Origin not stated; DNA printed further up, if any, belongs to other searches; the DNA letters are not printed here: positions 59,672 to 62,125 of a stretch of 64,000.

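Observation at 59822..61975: Single polypeptide joining a DedA/TVP38 membrane domain to a lipoamide-dehydrogenase-like FAD disulfide reductase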

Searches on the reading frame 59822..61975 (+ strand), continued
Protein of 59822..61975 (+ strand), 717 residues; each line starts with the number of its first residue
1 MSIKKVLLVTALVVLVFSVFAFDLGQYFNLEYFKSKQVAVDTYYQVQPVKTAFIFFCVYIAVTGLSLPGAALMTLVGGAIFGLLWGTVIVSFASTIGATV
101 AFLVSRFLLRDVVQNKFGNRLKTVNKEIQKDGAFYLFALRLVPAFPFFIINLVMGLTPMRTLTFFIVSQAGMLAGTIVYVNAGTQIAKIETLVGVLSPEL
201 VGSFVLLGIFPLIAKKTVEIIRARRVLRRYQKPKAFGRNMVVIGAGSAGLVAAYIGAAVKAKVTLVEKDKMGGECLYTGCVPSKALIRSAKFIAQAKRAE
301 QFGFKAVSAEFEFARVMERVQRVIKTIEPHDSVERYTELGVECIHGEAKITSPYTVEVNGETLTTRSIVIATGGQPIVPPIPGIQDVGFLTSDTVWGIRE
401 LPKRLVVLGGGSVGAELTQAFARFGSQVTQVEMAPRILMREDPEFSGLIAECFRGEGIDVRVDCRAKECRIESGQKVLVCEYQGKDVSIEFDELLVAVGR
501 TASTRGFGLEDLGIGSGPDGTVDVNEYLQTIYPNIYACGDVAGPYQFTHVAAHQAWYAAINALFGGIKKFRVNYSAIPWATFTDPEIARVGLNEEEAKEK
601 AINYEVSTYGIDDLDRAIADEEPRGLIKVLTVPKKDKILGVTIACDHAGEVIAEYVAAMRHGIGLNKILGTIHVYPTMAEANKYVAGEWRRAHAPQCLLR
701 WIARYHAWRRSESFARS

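Call 49: search_protein_families(library=ncbifam, proteins=[L043:1847-2452:+, L075:7110-8018:+, L011:9728-10615:+, L060:263-1954:+, L013:3664-5004:+, L070:177-464:+, L044:8921-9715:+, L001:5419-5946:+], max_evalue=0.0001)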
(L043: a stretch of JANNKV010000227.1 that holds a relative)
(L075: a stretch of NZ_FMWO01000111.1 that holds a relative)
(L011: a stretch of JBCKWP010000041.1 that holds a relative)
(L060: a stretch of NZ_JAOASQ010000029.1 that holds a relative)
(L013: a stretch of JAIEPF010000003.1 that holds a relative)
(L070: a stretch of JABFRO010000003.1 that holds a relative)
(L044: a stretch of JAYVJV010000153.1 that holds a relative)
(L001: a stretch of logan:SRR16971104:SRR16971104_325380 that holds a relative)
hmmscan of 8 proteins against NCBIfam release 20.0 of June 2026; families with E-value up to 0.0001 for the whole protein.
L043:1847-2452:+ (201 aa): 4 families
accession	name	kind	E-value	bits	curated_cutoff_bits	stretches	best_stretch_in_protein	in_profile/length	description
NF040950.1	archin_ph_syn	equivalog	8e-16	58.5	180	1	10-199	8-190/191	archaetidylinositol phosphate synthase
NF045883.1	PIPSynth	equivalog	1.6e-09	37.8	170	1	9-127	6-130/197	phosphatidylinositol phosphate synthase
NF038086.1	anchor_synt_A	exception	3.2e-07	30.4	200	1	27-149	9-129/222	protein sorting system archaetidylserine synthase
NF041135.1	IPPtranDIPPsyn_Thcocales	equivalog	1.4e-05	24.3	580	1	25-125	249-350/419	bifunctional L-myo-inositol-1-phosphate cytidylyltransferase/CDP-L-myo-inositol myo-inositolphosphotransferase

L075:7110-8018:+ (302 aa): 3 families
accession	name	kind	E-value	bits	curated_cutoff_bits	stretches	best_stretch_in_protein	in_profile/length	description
TIGR02136.1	ptsS_2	subfamily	2.2e-53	181.4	206.6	1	56-298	39-294/295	phosphate ABC transporter substrate-binding protein PstS family protein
TIGR00975.1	3a0107s03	equivalog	1.2e-11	44.3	205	1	61-214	4-175/315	phosphate ABC transporter substrate-binding protein PstS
NF008171.0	PRK10918.1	equivalog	1.7e-05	24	339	1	41-200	14-185/346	phosphate ABC transporter substrate-binding protein PstS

L011:9728-10615:+ (295 aa): 187 families (the best 25 are shown)
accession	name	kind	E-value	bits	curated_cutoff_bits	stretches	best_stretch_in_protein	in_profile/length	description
TIGR00972.1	3a0107s01c2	equivalog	8.7e-97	323.3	343.2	1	45-293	2-246/248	phosphate ABC transporter ATP-binding protein PstB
NF010851.0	PRK14258.1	subfamily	4.9e-74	249.1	425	1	43-290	6-256/261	phosphate ABC transporter ATP-binding protein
NF010860.0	PRK14267.1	equivalog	3.3e-70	236.6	412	1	45-294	5-252/253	phosphate ABC transporter ATP-binding protein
NF010864.0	PRK14271.1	equivalog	1.4e-64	217.9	561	1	43-294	20-266/276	phosphate ABC transporter ATP-binding protein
NF010840.0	PRK14246.1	equivalog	2.1e-64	217.6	425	1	44-292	10-254/257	phosphate ABC transporter ATP-binding protein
NF008338.0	PRK11124.1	equivalog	3.6e-41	141.3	369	1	45-290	3-240/242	arginine ABC transporter ATP-binding protein ArtP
NF008428.0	PRK11264.1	equivalog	1.3e-40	139.2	406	1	45-291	4-245/250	L-cystine ABC transporter ATP-binding protein TcyN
TIGR03258.1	PhnT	equivalog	6.7e-40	137.2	499.15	1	45-290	9-240/359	2-aminoethylphosphonate ABC transport system ATP-binding subunit PhnT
TIGR03005.1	ectoine_ehuA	equivalog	1.2e-38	132.7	345.4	1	45-290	1-247/252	ectoine/hydroxyectoine ABC transporter ATP-binding protein EhuA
NF007027.0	PRK09493.1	equivalog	3.9e-38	131.2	379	1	45-283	2-229/240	glutamine ABC transporter ATP-binding protein GlnQ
TIGR03265.1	PhnT2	equivalog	7e-38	130.8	457.7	1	43-290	3-235/353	putative 2-aminoethylphosphonate ABC transporter ATP-binding protein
TIGR02857.1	CydD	equivalog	1e-37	130.3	435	1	43-252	320-523/529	thiol reductant ABC exporter subunit CydD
TIGR01186.1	proV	subfamily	1.2e-37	129.9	326.6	1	55-292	4-232/363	betaine/proline/choline family ABC transporter ATP-binding protein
TIGR02315.1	ABC_phnC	equivalog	2.4e-35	122.1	266.1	1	44-253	1-213/243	phosphonate ABC transporter ATP-binding protein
TIGR04521.1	ECF_ATPase_2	equivalog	5.3e-35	120.9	330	1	45-280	1-235/279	energy-coupling factor transporter ATPase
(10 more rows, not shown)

L060:263-1954:+ (563 aa): 8 families
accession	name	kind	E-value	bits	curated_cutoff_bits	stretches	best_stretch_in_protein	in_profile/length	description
TIGR02141.1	modB_ABC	equivalog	6.1e-10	39.1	182.6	1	379-545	23-201/208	molybdate ABC transporter permease subunit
TIGR02139.1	permease_CysT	equivalog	2e-08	34.2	246.1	1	416-505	124-213/265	sulfate ABC transporter permease subunit CysT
TIGR01581.1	Mo_ABC_porter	hypoth_equivalog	2.7e-08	33.6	210.3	1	355-541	19-220/225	ABC transporter permease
NF007047.0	PRK09500.1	equivalog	2.9e-08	33.6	326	1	389-546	93-250/257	spermidine/putrescine ABC transporter permease PotC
TIGR03262.1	PhnU2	equivalog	1.9e-07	30.2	593.25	1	414-549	124-258/546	putative 2-aminoethylphosphonate ABC transporter permease subunit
NF043073.1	MMSYN1_0195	equivalog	1.7e-06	26.5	1250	1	398-503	101-206/1021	spermidine/putrescine ABC transporter permease/substrate-binding protein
TIGR00969.1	3a0106s02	subfamily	5.4e-06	26.1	240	1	423-539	142-259/272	sulfate ABC transporter permease subunit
NF008208.0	PRK10971.1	equivalog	8.7e-06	25.4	415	0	402-509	115-224/277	sulfate/thiosulfate ABC transporter permease CysT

L013:3664-5004:+ (446 aa): 0 families

L070:177-464:+ (95 aa): 1 family
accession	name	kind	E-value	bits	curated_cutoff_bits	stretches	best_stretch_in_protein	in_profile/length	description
NF052368.1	antisigmaE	subfamily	4.1e-20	71.3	50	1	13-60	1-48/48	anti-sigma factor family protein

L044:8921-9715:+ (264 aa): 1 family
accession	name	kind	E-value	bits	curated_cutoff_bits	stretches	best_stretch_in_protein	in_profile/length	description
NF041384.1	YHS_seleno_dom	subfamily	5e-28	97.6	70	1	115-224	3-112/113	YHS domain-containing (seleno)protein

L001:5419-5946:+ (175 aa): 0 families

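Call 50: search_dna_similar(query=window:59822-61972:+, collection=plasmids, mode=protein, max_evalue=1e-50, max_rows=25)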
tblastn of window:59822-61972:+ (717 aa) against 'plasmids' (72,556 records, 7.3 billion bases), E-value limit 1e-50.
Records with a match: 540; places in all: 570; records where one place covers at least 80% of the query: 92.
Best place of each record, by identity: <60% 540.
By first word of the organism name: Enterococcus 91; Sinorhizobium 71; Burkholderia 50; Staphylococcus 45; Bacillus 26; Agrobacterium 14; Sphingobium 14; Rhizobium 9; Klebsiella 8; Phaeobacter 8; and 97 more.
By predicted mobility (MOB-suite, as given by PLSDB): non-mobilizable 249; conjugative 147; mobilizable 144.
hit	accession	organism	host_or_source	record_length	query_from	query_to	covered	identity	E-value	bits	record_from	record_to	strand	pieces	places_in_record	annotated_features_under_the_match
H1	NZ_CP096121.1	Acinetobacter portensis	milking environment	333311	26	710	96%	58.8%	0e+0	804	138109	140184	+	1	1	bifunctional TVP38/TMEM64 family protein/FAD-dependent oxidoreductase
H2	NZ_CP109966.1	Catenovulum adriaticum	algae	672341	28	711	95%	58.1%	0e+0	810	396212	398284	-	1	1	bifunctional TVP38/TMEM64 family protein/FAD-dependent oxidoreductase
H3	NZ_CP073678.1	Cupriavidus sp. KK10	Isolate,A bacterial consortium from ...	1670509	25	710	96%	57.6%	0e+0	823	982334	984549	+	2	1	none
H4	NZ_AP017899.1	Sphingopyxis sp. FD7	-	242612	25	710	96%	57.3%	0e+0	783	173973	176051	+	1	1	bifunctional TVP38/TMEM64 family protein/FAD-dependent oxidoreductase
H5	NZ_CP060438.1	Pseudooceanicola algae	whole organism,marine macroalga Fucus ...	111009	25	710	96%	56.6%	0e+0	788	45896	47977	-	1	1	bifunctional TVP38/TMEM64 family protein/FAD-dependent oxidoreductase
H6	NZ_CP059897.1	Ciceribacter thiooxidans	mixed culture,soil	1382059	29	712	95%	56.6%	0e+0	783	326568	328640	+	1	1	none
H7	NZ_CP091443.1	Pseudoalteromonas sp. CF6-2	sediment,South Sea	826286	26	710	96%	55.3%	0e+0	784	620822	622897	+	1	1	bifunctional TVP38/TMEM64 family protein/FAD-dependent oxidoreductase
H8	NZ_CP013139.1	Pseudoalteromonas sp. Bsw20308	seawater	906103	26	710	96%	55.2%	0e+0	787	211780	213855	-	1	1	bifunctional TVP38/TMEM64 family protein/FAD-dependent oxidoreductase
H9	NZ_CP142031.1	Pseudoalteromonas sp. CuT4-3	whole organism,deep-sea sediment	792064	26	710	96%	54.9%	0e+0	782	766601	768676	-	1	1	bifunctional TVP38/TMEM64 family protein/FAD-dependent oxidoreductase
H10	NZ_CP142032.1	Pseudoalteromonas sp. CuT4-3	whole organism,deep-sea sediment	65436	26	710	96%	54.9%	0e+0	782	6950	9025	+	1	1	bifunctional TVP38/TMEM64 family protein/FAD-dependent oxidoreductase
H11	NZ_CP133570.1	Pseudoalteromonas sp. HL-AS1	sediment core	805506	26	710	96%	54.4%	0e+0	778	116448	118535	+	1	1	FAD-dependent oxidoreductase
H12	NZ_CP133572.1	Pseudoalteromonas sp. HL-AS2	sediment core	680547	26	710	96%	54.3%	0e+0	773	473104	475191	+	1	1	FAD-dependent oxidoreductase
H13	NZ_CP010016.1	Burkholderia thailandensis 34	-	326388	26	710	96%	53.8%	0e+0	742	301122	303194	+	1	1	bifunctional TVP38/TMEM64 family protein/FAD-dependent oxidoreductase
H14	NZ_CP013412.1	Burkholderia thailandensis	environmental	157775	26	710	96%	53.8%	0e+0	742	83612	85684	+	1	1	bifunctional TVP38/TMEM64 family protein/FAD-dependent oxidoreductase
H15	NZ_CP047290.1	Falsirhodobacter algicola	Grateloupia sp.,single cell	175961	26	710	96%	53.5%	0e+0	739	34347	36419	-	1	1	bifunctional TVP38/TMEM64 family protein/FAD-dependent oxidoreductase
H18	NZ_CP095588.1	Klebsiella pneumoniae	Homo sapiens,Pure culture one microbial ...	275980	25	708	95%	53.4%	0e+0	728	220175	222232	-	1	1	bifunctional TVP38/TMEM64 family protein/FAD-dependent oxidoreductase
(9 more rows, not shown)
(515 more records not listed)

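Call 51: get_annotated_region(hit=H18, flank=9000)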
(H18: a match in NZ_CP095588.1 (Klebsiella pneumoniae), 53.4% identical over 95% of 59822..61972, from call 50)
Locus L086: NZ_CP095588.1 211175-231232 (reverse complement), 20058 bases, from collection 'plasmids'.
description: Klebsiella pneumoniae strain b78b plasmid p_b78b_NDM5, complete sequence
organism: Klebsiella pneumoniae (NCBI taxid 573)
taxonomy: Bacteria; Pseudomonadota; Gammaproteobacteria; Enterobacterales; Enterobacteriaceae; Klebsiella; Klebsiella pneumoniae
host: -; source: Homo sapiens,Pure culture one microbial species,blood; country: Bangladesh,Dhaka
typing (MOB-suite, as given by PLSDB): conjugative; replicon IncC,IncFIA,IncFIC; relaxase MOBF,MOBH,MOBH; mating-pair formation MPF_F
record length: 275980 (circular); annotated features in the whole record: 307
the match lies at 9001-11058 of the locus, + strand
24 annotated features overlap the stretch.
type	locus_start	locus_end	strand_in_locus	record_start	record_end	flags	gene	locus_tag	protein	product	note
CDS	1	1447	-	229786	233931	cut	-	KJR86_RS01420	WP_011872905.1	RHS repeat-associated core domain-containing protein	-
CDS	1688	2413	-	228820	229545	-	-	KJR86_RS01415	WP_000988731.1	hypothetical protein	-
CDS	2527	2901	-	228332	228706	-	-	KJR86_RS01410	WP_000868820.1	hypothetical protein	-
CDS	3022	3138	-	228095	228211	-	-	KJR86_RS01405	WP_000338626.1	hypothetical protein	-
CDS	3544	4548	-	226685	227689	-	-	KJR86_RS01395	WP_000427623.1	IS110-like element IS4321 family transposase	GO:0006313 - DNA transposition [Evidence IEA]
CDS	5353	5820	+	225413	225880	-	-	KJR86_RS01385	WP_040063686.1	DUF6789 family protein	-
CDS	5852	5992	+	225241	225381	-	-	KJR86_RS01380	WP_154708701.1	hypothetical protein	-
CDS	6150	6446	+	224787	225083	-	-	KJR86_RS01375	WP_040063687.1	DUF2282 domain-containing protein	-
CDS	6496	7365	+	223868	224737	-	-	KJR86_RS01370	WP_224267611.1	DUF692 domain-containing protein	-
CDS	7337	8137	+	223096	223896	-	-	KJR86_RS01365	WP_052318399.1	DNA-binding domain-containing protein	-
CDS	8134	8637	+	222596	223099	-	-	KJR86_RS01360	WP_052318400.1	DoxX family protein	-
CDS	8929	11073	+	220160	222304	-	-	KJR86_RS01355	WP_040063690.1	bifunctional TVP38/TMEM64 family protein/FAD-dependent oxidoreductase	-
CDS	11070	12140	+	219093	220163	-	-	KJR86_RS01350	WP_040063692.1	FAD-dependent oxidoreductase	-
CDS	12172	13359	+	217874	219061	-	-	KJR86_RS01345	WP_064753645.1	ABC transporter substrate-binding protein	-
CDS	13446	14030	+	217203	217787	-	-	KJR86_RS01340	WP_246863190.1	hypothetical protein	-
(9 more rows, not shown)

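Call 52: get_annotated_region(hit=H1, flank=8000)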
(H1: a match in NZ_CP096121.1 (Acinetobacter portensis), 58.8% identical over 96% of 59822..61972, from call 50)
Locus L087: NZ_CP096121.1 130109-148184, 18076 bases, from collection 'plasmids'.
description: Acinetobacter portensis strain JNE5 plasmid pJNE5-X3_NDM-1, complete sequence
organism: Acinetobacter portensis (NCBI taxid 1839785)
taxonomy: Bacteria; Pseudomonadota; Gammaproteobacteria; Moraxellales; Moraxellaceae; Acinetobacter; Acinetobacter portensis
host: -; source: milking environment; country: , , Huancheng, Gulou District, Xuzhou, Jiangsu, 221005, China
typing (MOB-suite, as given by PLSDB): mobilizable; replicon rep_cluster_1481; relaxase MOBP
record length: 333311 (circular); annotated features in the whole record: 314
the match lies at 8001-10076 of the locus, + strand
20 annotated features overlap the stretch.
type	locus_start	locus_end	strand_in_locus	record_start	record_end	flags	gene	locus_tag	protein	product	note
CDS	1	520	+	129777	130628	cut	-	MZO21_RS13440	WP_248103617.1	universal stress protein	-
CDS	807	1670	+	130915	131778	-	-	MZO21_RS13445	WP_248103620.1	AraC family transcriptional regulator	GO:0006355 - regulation of DNA-templated transcription [Evidence IEA]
CDS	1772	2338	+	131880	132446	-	-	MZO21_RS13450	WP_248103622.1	carboxymuconolactone decarboxylase family protein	-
CDS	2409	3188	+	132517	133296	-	-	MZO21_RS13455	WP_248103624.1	haloacid dehalogenase type II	GO:0006805 - xenobiotic metabolic process [Evidence IEA]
CDS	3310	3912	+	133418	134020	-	-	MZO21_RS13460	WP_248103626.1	RNA polymerase factor sigma-70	-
CDS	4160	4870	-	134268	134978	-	-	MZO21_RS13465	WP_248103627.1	cytochrome c biogenesis CcdA family protein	-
CDS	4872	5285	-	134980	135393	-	-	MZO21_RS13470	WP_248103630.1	thioredoxin family protein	-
CDS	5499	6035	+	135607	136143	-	-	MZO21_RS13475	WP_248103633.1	peroxiredoxin-like family protein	-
CDS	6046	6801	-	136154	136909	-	-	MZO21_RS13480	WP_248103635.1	YiiX/YebB-like N1pC/P60 family cysteine hydrolase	-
CDS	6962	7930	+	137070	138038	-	arsS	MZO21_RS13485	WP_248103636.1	arsenosugar biosynthesis radical SAM (seleno)protein ArsS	-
CDS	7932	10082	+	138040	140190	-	-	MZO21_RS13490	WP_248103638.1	bifunctional TVP38/TMEM64 family protein/FAD-dependent oxidoreductase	-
CDS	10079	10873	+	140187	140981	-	-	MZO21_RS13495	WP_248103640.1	DUF547 domain-containing protein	-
CDS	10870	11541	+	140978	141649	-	-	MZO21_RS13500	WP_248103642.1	TIGR04283 family arsenosugar biosynthesis glycosyltransferase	GO:0009058 - biosynthetic process [Evidence IEA]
CDS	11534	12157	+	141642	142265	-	-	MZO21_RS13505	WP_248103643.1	TIGR04282 family arsenosugar biosynthesis glycosyltransferase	GO:0009058 - biosynthetic process [Evidence IEA]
CDS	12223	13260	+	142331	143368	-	-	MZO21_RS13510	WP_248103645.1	methyltransferase domain-containing protein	-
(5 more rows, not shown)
